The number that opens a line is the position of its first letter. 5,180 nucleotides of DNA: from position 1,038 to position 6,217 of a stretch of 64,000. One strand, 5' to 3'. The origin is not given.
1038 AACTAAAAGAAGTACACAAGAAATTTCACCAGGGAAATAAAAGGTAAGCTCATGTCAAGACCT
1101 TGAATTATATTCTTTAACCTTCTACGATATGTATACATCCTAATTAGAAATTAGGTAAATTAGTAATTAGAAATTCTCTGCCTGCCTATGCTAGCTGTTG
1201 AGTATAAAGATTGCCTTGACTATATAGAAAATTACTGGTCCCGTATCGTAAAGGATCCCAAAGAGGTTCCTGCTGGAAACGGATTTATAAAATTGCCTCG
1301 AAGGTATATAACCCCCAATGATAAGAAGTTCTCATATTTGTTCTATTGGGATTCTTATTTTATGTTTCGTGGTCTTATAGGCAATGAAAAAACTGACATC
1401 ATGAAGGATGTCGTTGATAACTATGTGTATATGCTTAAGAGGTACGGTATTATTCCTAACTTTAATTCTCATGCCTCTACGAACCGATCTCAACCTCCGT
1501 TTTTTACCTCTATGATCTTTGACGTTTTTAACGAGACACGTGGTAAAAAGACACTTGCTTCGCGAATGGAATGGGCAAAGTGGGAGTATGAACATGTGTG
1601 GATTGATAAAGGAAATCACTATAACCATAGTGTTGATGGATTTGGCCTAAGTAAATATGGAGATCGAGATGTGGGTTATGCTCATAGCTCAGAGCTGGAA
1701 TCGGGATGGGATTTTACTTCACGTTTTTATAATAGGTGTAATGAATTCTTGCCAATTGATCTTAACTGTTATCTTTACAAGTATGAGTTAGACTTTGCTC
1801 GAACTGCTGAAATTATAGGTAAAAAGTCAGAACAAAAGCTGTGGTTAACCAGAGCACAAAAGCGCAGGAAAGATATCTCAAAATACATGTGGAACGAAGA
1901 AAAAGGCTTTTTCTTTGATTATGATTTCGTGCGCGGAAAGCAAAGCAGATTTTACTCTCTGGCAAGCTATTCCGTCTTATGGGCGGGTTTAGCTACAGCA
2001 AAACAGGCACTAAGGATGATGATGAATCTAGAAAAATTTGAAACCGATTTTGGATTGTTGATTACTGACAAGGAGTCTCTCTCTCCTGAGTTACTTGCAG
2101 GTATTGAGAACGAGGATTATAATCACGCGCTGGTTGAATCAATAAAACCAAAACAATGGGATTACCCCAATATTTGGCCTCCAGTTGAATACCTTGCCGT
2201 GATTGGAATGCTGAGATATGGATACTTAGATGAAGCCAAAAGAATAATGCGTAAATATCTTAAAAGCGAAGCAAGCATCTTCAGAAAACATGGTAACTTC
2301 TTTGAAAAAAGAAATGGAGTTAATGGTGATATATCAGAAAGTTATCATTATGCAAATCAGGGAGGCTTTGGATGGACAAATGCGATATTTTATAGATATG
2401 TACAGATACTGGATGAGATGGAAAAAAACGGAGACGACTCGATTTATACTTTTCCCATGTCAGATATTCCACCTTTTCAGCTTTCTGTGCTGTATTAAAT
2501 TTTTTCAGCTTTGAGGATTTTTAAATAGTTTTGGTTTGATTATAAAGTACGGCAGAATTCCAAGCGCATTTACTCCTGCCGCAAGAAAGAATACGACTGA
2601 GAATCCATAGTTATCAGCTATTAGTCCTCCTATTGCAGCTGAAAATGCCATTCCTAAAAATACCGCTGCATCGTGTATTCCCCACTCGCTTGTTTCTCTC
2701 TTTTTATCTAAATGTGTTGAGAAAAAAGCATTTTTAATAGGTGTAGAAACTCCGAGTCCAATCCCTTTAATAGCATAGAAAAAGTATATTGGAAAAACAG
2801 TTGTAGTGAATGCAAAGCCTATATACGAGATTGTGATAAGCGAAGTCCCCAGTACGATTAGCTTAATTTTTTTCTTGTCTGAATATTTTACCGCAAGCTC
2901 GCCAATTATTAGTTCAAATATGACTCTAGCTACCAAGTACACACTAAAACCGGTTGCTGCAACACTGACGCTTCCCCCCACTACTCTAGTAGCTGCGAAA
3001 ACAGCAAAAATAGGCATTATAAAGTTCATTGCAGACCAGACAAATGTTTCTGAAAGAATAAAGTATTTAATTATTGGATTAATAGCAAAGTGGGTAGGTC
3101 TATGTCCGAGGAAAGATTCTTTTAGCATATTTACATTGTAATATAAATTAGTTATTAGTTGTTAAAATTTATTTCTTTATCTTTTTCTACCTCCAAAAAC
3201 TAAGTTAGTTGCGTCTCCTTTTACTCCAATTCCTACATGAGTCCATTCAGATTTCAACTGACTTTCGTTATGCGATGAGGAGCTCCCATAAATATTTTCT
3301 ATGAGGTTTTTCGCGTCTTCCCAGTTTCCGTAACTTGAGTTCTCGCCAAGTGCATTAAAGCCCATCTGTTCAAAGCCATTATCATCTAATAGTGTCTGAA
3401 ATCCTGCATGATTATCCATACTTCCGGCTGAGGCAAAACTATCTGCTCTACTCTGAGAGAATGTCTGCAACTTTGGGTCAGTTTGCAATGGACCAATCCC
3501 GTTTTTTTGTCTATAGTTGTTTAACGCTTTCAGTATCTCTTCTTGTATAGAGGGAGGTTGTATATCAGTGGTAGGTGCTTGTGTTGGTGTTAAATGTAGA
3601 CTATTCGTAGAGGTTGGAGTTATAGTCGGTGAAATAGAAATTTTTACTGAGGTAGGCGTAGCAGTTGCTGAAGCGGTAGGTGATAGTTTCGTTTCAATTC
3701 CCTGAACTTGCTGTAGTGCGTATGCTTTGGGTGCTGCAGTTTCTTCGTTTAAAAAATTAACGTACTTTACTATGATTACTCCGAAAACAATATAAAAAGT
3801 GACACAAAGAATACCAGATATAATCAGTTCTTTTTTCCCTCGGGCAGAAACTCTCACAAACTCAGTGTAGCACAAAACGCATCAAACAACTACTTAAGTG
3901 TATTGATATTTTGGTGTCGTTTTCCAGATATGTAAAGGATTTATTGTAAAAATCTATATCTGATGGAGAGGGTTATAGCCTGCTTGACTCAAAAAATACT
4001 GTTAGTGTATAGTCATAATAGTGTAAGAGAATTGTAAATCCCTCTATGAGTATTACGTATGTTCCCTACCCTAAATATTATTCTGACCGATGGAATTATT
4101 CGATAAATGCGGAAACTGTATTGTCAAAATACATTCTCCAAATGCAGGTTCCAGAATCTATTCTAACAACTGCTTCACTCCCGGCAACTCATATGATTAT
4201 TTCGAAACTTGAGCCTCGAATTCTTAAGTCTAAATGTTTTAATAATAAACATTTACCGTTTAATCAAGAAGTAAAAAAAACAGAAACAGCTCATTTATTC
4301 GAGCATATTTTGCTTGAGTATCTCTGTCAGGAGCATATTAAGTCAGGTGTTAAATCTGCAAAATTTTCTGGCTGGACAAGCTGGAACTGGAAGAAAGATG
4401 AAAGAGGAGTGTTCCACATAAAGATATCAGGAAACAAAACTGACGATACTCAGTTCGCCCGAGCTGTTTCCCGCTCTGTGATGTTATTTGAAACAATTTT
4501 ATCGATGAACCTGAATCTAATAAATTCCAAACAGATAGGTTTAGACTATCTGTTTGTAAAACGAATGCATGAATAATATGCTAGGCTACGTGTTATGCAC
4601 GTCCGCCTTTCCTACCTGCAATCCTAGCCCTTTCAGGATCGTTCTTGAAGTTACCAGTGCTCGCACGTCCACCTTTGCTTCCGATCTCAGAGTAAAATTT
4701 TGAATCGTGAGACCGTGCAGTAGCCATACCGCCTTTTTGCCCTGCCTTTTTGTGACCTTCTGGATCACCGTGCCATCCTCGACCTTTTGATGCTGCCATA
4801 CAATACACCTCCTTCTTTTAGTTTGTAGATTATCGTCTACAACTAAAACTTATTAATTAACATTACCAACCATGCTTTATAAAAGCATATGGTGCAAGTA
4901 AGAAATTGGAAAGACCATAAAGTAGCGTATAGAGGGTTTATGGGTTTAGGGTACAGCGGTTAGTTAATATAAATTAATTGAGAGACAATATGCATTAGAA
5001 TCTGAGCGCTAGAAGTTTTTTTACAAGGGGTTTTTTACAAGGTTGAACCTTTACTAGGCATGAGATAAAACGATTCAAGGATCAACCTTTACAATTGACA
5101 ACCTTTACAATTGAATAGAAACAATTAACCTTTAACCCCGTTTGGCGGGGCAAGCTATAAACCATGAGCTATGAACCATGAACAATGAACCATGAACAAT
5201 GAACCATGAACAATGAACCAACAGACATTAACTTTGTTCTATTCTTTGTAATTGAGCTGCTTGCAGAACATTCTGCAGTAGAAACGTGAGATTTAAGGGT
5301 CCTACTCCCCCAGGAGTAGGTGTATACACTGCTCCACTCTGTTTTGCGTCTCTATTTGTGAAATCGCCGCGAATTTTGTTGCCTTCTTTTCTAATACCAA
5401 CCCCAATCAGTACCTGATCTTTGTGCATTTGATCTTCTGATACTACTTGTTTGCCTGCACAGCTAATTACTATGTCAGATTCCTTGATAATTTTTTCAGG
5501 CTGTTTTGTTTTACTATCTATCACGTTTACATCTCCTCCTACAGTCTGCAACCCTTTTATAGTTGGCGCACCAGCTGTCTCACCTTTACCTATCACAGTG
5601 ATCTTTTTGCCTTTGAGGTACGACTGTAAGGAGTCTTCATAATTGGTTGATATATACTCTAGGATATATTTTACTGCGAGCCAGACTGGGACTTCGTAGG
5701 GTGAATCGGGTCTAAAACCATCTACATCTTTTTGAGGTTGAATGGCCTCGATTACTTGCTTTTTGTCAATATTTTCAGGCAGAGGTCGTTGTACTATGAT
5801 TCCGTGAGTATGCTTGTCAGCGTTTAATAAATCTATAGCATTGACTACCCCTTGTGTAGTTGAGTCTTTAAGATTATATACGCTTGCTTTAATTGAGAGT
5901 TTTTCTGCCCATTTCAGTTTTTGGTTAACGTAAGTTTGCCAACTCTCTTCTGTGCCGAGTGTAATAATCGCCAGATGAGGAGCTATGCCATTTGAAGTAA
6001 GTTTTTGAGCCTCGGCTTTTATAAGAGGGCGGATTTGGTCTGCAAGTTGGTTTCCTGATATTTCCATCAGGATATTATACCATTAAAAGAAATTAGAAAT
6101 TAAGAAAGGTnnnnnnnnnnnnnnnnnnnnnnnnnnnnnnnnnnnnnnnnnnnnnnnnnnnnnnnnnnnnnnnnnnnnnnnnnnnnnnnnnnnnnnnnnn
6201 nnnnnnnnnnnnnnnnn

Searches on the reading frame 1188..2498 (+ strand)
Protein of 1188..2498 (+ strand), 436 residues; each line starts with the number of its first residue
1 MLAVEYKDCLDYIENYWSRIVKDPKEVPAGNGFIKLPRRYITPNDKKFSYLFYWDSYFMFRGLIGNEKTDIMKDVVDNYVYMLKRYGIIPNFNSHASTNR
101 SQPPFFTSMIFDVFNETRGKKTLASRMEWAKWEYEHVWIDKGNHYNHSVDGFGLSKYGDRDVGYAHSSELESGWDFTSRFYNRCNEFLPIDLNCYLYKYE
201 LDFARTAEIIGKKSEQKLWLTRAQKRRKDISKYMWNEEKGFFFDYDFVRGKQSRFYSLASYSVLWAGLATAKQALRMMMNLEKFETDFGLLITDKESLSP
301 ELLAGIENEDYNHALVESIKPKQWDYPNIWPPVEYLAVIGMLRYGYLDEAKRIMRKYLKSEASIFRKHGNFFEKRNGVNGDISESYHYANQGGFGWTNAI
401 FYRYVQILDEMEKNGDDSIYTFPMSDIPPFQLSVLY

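Call 93: search_protein_families(library=pfam, proteins=[window:1188-2498:+], max_evalue=0.001)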
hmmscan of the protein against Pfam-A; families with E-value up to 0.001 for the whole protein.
window:1188-2498:+ (436 aa): 2 families
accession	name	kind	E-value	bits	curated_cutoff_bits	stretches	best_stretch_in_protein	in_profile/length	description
PF01204.24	Trehalase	-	2.3e-77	261.4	21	2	167-406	283-509/512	Trehalase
PF22422.2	MGH1-like_GH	-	4.3e-23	82.9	27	1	52-388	5-353/356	Mannosylglycerate hydrolase MGH1-like glycoside hydrolase domain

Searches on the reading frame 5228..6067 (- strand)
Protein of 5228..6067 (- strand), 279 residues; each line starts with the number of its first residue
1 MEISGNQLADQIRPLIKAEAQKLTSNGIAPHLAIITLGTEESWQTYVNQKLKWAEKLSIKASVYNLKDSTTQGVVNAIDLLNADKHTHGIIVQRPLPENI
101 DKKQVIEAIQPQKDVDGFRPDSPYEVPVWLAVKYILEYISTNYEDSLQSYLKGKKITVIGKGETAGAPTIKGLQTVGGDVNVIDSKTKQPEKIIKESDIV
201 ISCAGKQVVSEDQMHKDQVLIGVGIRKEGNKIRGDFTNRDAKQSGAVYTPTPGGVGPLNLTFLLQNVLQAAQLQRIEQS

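Call 59: search_protein_families(library=pfam, proteins=[window:5228-6067:-], max_evalue=0.001)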
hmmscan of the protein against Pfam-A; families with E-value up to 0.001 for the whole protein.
window:5228-6067:- (279 aa): 2 families
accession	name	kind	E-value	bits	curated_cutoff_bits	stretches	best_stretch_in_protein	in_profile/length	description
PF00763.28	THF_DHG_CYH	-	2.6e-31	108.7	32.8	1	3-116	1-115/115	Tetrahydrofolate dehydrogenase/cyclohydrolase, catalytic domain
PF02882.25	THF_DHG_CYH_C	-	1.6e-27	96.2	27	1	149-274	32-159/160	Tetrahydrofolate dehydrogenase/cyclohydrolase, NAD(P)-binding domain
